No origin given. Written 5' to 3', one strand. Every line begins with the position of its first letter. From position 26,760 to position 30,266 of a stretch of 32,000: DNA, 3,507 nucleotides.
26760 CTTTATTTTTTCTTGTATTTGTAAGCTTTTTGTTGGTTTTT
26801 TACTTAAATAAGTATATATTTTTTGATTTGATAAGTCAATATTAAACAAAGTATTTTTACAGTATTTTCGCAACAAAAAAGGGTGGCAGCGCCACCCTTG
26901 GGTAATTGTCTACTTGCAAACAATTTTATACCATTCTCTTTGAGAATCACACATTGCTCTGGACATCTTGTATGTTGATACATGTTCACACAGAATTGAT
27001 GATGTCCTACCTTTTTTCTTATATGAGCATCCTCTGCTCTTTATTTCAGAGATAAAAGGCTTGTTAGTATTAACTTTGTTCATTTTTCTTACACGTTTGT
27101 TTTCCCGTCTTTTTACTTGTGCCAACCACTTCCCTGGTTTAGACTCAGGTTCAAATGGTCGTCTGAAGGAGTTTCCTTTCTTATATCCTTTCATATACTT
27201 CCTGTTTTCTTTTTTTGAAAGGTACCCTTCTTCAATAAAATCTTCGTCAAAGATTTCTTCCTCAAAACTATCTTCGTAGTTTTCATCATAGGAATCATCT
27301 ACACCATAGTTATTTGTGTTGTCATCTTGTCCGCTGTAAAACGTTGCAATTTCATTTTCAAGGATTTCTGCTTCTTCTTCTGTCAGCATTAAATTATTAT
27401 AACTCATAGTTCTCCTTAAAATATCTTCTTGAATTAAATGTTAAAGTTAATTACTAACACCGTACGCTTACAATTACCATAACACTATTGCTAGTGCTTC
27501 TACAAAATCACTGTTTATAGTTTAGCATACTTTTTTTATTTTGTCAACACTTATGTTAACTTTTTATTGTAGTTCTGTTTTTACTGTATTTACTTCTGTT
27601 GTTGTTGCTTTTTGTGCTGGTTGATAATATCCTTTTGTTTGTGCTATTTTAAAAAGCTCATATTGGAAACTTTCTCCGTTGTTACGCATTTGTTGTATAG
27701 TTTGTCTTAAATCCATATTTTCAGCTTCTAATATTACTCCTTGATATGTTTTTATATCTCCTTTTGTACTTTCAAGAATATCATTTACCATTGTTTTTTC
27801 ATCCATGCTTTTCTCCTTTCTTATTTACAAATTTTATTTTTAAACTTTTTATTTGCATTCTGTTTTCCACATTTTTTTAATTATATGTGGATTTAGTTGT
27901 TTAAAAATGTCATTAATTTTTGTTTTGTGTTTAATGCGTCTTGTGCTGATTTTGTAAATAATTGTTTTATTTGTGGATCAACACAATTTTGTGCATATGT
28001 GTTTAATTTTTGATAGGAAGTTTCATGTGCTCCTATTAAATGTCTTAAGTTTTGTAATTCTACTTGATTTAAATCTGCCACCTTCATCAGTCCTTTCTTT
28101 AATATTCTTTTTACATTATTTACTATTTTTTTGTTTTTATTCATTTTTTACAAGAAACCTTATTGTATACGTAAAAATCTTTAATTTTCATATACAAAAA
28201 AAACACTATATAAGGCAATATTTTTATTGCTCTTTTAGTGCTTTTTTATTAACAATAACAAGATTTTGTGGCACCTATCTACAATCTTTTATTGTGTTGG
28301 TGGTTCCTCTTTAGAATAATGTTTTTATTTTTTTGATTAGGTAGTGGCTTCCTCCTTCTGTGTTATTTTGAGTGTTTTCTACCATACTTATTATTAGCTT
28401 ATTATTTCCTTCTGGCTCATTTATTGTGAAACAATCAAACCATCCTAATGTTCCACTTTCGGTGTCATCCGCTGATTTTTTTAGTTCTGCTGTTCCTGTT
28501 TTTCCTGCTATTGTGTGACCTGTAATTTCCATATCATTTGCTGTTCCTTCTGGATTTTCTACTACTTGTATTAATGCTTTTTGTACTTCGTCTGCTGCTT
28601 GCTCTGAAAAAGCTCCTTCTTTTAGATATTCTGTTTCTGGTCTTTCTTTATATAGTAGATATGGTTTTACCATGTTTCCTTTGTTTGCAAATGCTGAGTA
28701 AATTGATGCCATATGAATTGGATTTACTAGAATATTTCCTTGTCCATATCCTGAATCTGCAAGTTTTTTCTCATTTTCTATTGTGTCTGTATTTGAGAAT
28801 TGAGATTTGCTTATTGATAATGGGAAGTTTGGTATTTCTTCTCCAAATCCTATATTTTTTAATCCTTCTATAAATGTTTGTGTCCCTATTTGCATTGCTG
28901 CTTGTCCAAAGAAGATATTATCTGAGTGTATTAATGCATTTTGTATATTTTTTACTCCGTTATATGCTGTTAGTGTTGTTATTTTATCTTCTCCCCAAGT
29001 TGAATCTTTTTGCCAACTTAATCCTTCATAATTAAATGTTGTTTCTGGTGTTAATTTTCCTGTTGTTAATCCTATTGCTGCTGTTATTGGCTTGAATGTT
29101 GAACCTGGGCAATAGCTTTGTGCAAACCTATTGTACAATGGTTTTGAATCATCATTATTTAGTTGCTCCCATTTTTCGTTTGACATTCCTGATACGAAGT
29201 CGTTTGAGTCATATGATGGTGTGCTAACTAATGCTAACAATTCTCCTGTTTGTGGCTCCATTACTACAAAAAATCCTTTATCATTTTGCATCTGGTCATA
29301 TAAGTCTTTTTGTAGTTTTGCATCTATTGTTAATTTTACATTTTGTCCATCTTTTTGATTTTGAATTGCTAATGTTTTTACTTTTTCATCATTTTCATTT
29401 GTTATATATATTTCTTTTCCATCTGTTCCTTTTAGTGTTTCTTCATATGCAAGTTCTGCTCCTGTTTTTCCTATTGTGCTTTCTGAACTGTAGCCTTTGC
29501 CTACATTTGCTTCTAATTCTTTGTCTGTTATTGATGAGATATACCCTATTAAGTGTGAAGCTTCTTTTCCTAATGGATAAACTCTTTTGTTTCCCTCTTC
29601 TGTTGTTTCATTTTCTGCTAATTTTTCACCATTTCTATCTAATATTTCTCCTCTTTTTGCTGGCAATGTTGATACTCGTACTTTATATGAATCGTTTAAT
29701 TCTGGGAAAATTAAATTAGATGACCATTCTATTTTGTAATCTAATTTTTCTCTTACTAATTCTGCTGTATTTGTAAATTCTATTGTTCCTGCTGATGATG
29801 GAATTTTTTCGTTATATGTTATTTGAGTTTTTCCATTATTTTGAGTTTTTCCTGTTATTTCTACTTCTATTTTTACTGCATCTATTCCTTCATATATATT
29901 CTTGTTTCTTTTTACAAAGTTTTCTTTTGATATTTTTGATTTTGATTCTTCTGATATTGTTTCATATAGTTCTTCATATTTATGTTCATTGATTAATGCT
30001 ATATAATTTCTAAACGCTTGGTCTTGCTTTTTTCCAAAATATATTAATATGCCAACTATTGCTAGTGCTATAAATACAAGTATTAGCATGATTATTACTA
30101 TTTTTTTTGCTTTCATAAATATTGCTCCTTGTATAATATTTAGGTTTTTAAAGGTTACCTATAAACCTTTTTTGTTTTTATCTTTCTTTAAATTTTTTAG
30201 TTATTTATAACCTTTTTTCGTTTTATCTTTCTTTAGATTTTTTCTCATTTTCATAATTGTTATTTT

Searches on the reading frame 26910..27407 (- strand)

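Call 9: search_protein_families(library=pfam, proteins=[window:26910-27407:-], max_evalue=0.001)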
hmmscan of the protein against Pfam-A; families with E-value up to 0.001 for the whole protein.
window:26910-27407:- (165 aa): 0 families

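Call 61: search_protein_families(library=ncbifam, proteins=[window:26910-27407:-], max_evalue=0.01)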
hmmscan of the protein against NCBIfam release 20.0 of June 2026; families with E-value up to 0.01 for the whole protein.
window:26910-27407:- (165 aa): 1 family
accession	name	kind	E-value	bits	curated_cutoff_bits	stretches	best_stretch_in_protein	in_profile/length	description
NF052258.1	SGM_3592_fam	equivalog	0.0011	19.2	70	1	38-111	13-88/93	SGM_3592 family protein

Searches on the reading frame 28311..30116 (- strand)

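Call 9: search_protein_families(library=pfam, proteins=[window:28311-30116:-], max_evalue=0.001)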
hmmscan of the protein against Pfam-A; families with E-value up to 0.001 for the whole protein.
window:28311-30116:- (601 aa): 4 families
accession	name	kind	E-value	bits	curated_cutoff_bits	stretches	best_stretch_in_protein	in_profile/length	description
PF00905.27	Transpeptidase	-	1.4e-62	212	22.1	1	281-589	1-288/299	Penicillin binding protein transpeptidase domain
PF03717.20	PBP_dimer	-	2.1e-22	80.8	24.4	1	172-248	102-178/180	Penicillin-binding Protein dimerisation domain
PF05223.17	MecA_N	-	2.3e-18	67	22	1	32-142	3-115/117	NTF2-like N-terminal transpeptidase domain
PF21922.1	PBP_dimer_2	-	1.6e-07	31.9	27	1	155-203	1-51/83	Penicillin binding protein A dimerisation domain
